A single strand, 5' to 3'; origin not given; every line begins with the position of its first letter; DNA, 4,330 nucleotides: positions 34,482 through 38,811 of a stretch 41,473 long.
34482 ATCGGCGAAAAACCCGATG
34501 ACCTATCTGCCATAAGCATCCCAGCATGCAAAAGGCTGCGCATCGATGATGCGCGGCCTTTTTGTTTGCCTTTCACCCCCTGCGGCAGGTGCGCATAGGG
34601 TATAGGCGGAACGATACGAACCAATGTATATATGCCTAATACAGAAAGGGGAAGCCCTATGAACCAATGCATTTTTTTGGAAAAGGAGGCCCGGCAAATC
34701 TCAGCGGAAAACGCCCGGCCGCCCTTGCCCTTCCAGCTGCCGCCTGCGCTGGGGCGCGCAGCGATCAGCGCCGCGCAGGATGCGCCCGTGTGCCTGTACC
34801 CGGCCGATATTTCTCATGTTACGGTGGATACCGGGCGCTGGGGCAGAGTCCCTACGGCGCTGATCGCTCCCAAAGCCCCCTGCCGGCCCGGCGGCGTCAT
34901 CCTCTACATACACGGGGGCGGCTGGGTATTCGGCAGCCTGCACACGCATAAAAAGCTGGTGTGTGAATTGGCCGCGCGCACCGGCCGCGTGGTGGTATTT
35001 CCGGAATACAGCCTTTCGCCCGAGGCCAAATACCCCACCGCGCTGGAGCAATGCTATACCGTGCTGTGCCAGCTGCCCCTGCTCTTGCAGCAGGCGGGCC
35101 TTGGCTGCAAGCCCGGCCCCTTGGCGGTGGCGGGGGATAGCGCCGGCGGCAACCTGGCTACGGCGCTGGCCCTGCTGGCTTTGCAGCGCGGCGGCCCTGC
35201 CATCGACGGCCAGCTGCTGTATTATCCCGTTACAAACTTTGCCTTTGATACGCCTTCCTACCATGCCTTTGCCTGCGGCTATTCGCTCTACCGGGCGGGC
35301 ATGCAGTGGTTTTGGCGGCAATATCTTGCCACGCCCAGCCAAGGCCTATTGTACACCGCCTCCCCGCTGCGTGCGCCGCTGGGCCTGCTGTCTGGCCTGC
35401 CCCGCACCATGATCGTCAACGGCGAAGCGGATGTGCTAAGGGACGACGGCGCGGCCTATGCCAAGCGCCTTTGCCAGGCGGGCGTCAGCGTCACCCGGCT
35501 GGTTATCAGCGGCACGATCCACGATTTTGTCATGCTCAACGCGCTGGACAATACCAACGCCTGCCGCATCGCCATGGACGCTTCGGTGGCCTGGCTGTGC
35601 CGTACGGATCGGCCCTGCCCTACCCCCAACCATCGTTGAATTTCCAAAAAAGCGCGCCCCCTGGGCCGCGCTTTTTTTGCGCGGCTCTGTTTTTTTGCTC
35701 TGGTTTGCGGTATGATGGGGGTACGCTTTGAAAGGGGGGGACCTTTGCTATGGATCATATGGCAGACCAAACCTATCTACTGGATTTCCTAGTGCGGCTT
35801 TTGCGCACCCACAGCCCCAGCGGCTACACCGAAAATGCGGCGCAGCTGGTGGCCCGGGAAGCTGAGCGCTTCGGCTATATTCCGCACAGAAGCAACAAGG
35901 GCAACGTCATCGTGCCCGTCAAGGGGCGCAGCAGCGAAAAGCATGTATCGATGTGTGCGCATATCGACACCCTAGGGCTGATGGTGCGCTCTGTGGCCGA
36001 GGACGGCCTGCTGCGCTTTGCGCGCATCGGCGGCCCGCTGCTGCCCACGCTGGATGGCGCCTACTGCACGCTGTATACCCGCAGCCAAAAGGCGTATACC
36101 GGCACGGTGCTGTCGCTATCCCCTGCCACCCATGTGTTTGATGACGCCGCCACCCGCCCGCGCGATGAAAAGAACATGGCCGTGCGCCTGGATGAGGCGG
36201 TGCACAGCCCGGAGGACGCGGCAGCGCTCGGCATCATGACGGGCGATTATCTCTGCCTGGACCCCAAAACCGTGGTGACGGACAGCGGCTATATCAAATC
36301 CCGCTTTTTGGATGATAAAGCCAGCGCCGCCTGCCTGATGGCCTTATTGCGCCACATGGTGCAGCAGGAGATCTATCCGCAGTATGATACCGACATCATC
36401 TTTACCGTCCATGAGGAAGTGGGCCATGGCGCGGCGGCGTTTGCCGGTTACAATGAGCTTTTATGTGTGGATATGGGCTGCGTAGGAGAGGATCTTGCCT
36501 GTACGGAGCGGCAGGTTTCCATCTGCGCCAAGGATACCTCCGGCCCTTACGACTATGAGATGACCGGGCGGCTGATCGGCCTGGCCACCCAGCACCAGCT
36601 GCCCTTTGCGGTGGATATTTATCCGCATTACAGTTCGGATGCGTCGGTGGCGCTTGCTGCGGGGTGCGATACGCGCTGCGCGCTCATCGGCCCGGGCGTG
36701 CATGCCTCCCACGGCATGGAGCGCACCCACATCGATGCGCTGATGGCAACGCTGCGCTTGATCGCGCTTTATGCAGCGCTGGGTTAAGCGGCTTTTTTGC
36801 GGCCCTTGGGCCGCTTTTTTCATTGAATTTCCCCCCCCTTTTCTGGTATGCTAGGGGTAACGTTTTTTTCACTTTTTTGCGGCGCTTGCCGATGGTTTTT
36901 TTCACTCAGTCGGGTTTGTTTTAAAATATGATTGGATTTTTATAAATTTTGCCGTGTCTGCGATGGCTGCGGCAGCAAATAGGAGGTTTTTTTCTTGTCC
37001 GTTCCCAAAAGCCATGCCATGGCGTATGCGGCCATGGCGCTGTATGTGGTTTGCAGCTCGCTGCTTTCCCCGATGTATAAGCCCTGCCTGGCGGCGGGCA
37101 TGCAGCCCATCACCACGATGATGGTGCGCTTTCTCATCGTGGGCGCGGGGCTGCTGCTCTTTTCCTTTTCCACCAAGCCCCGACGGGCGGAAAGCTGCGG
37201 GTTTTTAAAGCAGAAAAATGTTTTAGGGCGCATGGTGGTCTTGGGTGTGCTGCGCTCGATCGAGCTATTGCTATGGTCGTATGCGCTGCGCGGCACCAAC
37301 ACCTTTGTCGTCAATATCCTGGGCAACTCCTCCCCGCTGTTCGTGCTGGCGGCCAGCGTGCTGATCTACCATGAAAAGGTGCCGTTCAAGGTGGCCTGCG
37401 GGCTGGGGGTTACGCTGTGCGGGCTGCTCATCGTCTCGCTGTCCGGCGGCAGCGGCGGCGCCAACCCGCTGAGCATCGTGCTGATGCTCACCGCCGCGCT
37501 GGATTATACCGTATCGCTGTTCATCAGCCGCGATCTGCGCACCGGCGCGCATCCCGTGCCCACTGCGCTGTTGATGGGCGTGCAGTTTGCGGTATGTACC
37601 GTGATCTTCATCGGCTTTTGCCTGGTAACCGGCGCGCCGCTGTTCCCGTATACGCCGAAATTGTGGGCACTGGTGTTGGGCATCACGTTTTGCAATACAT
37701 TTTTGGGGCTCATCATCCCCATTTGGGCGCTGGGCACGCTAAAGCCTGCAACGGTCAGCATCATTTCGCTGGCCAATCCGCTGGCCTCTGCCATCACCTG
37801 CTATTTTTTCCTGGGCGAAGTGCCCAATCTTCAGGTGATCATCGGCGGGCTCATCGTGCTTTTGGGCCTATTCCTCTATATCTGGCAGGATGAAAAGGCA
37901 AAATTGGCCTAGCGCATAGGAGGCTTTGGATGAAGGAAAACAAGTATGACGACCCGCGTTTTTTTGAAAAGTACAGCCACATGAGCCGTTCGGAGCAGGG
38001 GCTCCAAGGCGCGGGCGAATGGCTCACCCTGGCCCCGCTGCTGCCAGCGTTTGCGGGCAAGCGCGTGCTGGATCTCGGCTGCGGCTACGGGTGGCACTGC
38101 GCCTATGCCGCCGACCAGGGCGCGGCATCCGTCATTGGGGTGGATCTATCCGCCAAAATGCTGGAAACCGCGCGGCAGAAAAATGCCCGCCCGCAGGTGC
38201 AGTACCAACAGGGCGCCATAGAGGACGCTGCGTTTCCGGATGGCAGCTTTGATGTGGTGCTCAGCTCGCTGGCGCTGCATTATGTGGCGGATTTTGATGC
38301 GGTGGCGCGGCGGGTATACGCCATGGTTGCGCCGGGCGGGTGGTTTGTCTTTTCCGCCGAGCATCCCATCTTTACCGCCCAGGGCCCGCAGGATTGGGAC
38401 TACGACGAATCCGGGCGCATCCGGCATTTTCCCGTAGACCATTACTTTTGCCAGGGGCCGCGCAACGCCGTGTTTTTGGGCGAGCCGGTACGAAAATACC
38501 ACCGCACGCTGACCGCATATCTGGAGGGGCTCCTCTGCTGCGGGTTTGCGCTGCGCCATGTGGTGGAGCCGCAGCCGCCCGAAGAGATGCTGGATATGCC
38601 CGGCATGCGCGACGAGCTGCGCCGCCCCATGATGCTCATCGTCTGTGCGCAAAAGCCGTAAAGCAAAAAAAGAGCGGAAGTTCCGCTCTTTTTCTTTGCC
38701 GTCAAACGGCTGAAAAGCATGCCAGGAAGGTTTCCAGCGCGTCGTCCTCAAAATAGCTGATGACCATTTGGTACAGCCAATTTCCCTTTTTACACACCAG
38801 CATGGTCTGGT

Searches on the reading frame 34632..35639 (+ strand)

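Call 23: search_protein_families(library=pfam, proteins=[window:34632-35639:+], max_evalue=0.00001)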
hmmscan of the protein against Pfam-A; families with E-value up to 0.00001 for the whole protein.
window:34632-35639:+ (335 aa): 2 families
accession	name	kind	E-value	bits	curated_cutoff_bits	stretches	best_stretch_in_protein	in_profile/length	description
PF07859.19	Abhydrolase_3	-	4.4e-60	203.5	25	1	90-300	1-209/210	alpha/beta hydrolase fold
PF20434.5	BD-FAE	-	1.8e-11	44.4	26.8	1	80-184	6-111/215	BD-FAE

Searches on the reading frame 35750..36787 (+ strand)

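Call 24: search_protein_families(library=pfam, proteins=[window:35750-36787:+], max_evalue=0.00001)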
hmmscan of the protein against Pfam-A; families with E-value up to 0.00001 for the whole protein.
window:35750-36787:+ (345 aa): 2 families
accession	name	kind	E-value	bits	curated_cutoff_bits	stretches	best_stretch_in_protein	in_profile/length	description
PF05343.19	Peptidase_M42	-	7.1e-71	239.1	23.2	1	51-337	1-292/292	M42 glutamyl aminopeptidase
PF01546.33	Peptidase_M20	-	8e-06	26.3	24.6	0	179-336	25-195/206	Peptidase family M20/M25/M40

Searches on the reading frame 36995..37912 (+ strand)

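Call 24: search_protein_families(library=pfam, proteins=[window:36995-37912:+], max_evalue=0.00001)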
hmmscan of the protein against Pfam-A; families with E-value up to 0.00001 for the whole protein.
window:36995-37912:+ (305 aa): 1 family
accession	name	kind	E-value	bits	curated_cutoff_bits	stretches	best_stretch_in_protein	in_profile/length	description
PF00892.27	EamA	-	1.1e-26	94.2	28.2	2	10-148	3-134/135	EamA-like transporter family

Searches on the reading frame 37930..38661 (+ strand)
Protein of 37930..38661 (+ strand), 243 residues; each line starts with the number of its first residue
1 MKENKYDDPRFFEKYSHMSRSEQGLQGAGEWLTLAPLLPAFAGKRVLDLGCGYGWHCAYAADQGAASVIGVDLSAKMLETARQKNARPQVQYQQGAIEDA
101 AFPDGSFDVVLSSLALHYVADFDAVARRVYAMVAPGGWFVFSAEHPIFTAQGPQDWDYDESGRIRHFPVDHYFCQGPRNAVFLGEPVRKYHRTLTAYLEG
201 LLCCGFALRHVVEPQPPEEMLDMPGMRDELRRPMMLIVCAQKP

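Call 24: search_protein_families(library=pfam, proteins=[window:37930-38661:+], max_evalue=0.00001)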
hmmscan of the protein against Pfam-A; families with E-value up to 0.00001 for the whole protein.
window:37930-38661:+ (243 aa): 11 families
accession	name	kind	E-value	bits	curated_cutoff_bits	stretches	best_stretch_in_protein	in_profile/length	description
PF08241.18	Methyltransf_11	-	2e-27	96.1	21.2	1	47-141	1-95/95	Methyltransferase domain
PF13649.12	Methyltransf_25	-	3.9e-25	88.8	27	1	46-137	1-97/97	Methyltransferase domain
PF13489.12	Methyltransf_23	-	6.6e-21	75.2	27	1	37-143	16-118/164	Methyltransferase domain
PF13847.12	Methyltransf_31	-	2.8e-18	66.4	27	1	42-142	3-110/145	Methyltransferase domain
PF08242.18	Methyltransf_12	-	6.8e-17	62.4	30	1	47-139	1-98/98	Methyltransferase domain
PF01209.24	Ubie_methyltran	-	5e-11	42.8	20.1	1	42-140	47-150/233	ubiE/COQ5 methyltransferase family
PF02353.26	CMAS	-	3.2e-07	30.4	27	1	42-141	62-164/273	Mycolic acid cyclopropane synthetase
PF06325.19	PrmA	-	6.6e-07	29.5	22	1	43-142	162-259/296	Ribosomal protein L11 methyltransferase (PrmA)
PF05175.20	MTS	-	1.4e-06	28.5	23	1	34-112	23-104/170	Methyltransferase small domain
PF01728.25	FtsJ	-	2.5e-06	28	24.1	1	42-115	21-100/181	FtsJ-like methyltransferase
PF08003.17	Methyltransf_9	-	5.7e-06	26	23.8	1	30-112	103-188/315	Protein of unknown function (DUF1698)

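Call 84: find_encoding_contigs(protein=window:37930-38661:+, flank=10000, max_places=1)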
Protein window:37930-38661:+ (243 aa): 24 contigs read that carry it; 1 place shown.
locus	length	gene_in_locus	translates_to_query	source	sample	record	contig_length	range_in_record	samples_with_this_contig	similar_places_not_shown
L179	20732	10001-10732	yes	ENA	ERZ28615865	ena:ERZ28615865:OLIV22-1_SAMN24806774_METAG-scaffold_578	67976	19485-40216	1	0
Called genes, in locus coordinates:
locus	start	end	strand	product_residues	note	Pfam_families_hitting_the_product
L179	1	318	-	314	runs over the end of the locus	PF01261:AP_endonuc_2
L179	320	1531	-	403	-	-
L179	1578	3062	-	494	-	PF02952:Fucose_iso_C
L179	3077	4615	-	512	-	PF00370:FGGY_N, PF01869:BcrAD_BadFG (faint), PF02782:FGGY_C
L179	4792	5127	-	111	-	PF06153:CdAMP_rec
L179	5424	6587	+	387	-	PF07501:G5, PF01551:Peptidase_M23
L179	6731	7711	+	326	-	PF20434:BD-FAE, PF07859:Abhydrolase_3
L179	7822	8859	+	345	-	PF05343:Peptidase_M42, PF01546:Peptidase_M20 (weak)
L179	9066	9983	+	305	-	PF00892:EamA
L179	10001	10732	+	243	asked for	PF01728:FtsJ (weak), PF05175:MTS (weak), PF13489:Methyltransf_23, PF01209:Ubie_methyltran, PF13649:Methyltransf_25, PF13847:Methyltransf_31, PF08241:Methyltransf_11, PF08242:Methyltransf_12, +3 more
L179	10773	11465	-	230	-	-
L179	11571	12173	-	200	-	-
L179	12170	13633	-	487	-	PF00749:tRNA-synt_1c, PF19269:Anticodon_2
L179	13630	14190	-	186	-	PF28549:NDPSase_N (weak), PF00293:NUDIX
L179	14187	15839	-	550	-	PF00749:tRNA-synt_1c, PF03950:tRNA-synt_1c_C, PF20974:tRNA-synt_1c_C2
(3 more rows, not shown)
